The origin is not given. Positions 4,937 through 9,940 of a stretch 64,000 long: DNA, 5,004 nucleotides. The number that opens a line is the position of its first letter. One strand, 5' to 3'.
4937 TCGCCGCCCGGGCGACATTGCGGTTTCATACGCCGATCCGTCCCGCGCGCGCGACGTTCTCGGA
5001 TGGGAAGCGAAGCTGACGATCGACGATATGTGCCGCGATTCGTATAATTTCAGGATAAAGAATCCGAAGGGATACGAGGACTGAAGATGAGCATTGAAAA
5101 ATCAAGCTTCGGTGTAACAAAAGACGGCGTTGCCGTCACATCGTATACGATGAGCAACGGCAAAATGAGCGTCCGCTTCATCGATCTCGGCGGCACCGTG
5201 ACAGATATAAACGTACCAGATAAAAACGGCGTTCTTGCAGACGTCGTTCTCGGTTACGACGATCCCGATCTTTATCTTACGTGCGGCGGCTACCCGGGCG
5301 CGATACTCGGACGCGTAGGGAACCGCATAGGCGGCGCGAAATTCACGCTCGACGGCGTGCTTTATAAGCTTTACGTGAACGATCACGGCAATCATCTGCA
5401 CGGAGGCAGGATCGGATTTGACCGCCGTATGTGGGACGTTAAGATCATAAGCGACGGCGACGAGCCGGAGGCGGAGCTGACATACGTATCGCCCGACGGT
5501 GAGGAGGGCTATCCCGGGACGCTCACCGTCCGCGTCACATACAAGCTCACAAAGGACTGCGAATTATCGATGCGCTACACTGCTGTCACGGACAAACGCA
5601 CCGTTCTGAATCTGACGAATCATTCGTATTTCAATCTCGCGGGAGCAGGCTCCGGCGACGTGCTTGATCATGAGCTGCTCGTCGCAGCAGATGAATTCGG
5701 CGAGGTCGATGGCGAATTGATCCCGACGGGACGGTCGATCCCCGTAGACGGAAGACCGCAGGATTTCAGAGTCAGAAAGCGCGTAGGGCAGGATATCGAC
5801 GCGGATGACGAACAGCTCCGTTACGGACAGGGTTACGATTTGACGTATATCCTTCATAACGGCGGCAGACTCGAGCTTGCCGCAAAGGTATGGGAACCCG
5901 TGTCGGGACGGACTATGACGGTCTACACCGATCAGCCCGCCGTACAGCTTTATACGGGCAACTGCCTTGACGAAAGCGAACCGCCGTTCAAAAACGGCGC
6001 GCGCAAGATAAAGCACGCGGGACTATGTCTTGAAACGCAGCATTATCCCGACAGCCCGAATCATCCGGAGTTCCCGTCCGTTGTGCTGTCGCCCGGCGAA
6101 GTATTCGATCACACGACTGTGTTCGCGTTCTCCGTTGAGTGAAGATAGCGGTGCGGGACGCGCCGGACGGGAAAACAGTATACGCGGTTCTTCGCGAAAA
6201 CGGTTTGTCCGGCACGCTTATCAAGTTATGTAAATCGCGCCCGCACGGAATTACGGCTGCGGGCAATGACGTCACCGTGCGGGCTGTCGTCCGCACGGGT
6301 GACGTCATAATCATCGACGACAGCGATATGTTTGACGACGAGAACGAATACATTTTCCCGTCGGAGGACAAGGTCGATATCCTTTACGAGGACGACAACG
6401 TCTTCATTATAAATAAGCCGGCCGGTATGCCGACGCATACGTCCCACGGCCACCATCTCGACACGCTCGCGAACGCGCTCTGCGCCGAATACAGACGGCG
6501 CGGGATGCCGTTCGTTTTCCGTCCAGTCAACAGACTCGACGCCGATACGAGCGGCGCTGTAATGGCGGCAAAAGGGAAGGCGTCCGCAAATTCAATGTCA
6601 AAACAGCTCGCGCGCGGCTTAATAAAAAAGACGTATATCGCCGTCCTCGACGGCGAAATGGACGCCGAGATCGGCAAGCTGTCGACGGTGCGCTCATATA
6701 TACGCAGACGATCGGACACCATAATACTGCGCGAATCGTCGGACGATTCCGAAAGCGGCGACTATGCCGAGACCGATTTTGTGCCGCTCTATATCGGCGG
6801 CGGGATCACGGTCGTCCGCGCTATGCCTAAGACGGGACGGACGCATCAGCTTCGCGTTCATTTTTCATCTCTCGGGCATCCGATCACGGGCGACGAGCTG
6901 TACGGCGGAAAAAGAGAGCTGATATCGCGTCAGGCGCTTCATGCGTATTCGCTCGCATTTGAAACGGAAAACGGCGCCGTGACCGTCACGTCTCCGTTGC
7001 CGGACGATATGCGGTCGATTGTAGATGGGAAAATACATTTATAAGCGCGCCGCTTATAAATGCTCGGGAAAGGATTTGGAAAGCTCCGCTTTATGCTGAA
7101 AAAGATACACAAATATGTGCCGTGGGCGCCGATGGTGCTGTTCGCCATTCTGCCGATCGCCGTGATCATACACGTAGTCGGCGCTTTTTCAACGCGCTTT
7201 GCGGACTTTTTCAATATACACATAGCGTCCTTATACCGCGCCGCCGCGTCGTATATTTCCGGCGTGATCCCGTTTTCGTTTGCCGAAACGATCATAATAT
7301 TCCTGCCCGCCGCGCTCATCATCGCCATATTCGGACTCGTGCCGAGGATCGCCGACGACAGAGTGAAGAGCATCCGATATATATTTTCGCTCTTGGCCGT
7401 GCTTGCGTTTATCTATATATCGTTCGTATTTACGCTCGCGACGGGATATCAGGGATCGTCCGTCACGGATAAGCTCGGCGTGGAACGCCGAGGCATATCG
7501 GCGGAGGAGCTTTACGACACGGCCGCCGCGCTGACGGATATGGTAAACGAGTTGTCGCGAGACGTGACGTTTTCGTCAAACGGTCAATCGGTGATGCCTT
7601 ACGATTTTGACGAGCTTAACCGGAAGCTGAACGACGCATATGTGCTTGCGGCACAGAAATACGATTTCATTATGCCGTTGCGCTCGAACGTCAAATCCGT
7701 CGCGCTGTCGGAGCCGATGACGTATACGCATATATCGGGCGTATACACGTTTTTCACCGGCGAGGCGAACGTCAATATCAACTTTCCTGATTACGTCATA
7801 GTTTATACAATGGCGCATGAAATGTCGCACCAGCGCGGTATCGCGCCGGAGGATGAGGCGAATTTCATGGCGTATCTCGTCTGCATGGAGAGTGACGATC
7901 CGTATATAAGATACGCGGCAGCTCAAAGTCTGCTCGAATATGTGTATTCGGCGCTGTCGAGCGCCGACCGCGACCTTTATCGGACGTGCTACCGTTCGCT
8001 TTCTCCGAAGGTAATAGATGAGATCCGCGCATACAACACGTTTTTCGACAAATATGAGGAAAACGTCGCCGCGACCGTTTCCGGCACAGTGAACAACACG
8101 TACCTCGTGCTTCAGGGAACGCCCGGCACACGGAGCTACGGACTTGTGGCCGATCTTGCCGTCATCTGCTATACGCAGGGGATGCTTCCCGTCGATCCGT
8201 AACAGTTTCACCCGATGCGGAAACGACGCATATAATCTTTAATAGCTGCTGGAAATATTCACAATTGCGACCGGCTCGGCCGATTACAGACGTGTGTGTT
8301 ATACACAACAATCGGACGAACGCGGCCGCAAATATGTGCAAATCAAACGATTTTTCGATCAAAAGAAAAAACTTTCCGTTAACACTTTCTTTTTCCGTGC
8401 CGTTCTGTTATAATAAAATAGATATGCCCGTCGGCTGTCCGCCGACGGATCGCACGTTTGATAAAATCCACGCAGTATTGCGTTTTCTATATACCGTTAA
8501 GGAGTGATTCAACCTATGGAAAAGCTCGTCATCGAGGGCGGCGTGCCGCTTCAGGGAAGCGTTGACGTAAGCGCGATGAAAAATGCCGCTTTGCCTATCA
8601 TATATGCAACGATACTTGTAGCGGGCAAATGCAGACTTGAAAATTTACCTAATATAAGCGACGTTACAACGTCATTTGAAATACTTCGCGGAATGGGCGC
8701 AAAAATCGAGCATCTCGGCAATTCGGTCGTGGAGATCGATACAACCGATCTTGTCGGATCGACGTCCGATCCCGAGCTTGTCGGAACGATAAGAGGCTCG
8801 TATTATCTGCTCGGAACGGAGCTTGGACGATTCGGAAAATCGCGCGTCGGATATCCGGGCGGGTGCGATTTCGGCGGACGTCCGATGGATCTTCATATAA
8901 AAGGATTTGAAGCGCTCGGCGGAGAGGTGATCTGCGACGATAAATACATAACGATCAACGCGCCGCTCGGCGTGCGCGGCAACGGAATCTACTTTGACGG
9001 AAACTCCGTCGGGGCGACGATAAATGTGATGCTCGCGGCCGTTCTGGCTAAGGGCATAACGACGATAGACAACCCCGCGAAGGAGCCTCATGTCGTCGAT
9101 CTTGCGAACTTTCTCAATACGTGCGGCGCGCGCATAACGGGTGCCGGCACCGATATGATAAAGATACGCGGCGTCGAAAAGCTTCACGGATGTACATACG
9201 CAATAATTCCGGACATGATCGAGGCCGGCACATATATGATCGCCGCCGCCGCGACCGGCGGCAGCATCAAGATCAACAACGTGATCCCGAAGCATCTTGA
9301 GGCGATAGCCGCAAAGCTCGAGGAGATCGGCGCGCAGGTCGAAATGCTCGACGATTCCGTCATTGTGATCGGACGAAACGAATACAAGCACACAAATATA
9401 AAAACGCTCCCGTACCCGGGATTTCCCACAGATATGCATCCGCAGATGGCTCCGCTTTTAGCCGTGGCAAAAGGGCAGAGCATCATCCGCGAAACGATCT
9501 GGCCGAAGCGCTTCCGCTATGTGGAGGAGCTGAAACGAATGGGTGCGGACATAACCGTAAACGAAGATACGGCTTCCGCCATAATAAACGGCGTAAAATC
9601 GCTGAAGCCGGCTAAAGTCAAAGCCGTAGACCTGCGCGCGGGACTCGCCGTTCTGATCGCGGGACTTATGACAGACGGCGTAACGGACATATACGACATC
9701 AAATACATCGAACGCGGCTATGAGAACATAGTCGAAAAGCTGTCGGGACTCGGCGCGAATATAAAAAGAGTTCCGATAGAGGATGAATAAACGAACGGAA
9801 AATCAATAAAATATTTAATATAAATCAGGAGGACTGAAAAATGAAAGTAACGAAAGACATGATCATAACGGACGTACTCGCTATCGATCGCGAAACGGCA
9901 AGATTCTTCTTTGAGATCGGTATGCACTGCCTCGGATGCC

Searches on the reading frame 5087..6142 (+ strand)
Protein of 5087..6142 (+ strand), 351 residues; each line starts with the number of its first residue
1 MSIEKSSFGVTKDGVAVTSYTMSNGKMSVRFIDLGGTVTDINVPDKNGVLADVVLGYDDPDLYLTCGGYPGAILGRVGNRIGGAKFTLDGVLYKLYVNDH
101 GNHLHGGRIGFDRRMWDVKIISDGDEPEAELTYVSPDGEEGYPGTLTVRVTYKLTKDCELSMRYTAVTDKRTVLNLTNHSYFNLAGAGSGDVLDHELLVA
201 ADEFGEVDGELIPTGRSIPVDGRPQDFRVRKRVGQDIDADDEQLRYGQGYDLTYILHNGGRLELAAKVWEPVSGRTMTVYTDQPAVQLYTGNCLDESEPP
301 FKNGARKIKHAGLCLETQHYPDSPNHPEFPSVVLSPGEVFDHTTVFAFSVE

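Call 43: search_protein_families(library=pfam, proteins=[window:5087-6142:+], max_evalue=0.00001)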
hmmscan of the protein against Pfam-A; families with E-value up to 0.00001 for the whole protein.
window:5087-6142:+ (351 aa): 1 family
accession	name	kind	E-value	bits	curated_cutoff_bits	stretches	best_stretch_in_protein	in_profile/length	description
PF01263.26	Aldose_epim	-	2.2e-87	293.7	27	1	19-346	2-298/299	Aldose 1-epimerase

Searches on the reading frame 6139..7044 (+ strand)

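Call 43: search_protein_families(library=pfam, proteins=[window:6139-7044:+], max_evalue=0.00001)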
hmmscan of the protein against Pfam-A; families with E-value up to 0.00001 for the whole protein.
window:6139-7044:+ (301 aa): 1 family
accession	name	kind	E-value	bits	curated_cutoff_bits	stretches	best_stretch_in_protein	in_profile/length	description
PF00849.27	PseudoU_synth_2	-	1.2e-27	97.5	26.8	1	87-244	1-152/152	RNA pseudouridylate synthase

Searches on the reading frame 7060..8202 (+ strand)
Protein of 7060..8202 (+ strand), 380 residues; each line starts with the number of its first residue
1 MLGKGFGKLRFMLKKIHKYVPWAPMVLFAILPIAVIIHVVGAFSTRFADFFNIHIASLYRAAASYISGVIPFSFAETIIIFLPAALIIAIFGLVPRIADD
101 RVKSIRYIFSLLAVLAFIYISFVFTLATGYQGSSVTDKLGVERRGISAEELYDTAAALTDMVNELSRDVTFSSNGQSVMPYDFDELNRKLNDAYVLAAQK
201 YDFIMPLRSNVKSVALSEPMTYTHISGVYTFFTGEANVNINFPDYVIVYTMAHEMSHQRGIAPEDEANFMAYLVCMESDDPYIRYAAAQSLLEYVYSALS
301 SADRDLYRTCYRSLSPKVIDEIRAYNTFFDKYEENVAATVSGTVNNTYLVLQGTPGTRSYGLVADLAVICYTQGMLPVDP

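Call 43: search_protein_families(library=pfam, proteins=[window:7060-8202:+], max_evalue=0.00001)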
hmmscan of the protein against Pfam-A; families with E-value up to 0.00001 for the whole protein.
window:7060-8202:+ (380 aa): 1 family
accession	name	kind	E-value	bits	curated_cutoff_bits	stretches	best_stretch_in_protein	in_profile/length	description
PF12725.13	DUF3810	-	7.5e-81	272.3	28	1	54-368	4-311/311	Protein of unknown function (DUF3810)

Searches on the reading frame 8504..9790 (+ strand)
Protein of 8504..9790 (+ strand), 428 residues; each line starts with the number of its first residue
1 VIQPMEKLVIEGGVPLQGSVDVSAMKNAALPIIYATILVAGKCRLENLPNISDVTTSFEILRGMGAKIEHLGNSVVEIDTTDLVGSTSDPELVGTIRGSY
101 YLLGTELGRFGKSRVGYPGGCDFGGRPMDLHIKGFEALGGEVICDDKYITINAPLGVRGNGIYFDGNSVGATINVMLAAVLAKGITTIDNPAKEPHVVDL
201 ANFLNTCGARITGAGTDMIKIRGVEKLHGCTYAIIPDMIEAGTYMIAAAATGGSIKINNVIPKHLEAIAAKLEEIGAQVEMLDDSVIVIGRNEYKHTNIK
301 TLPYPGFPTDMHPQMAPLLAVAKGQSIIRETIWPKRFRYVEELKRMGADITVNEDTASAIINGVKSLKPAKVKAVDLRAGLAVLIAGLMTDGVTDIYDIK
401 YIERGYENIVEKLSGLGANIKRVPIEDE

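Call 43: search_protein_families(library=pfam, proteins=[window:8504-9790:+], max_evalue=0.00001)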
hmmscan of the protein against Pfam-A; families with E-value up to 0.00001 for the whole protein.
window:8504-9790:+ (428 aa): 1 family
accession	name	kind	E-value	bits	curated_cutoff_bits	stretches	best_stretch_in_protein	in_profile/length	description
PF00275.25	EPSP_synthase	-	6.6e-95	318.7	22.8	1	11-413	2-417/417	EPSP synthase (3-phosphoshikimate 1-carboxyvinyltransferase)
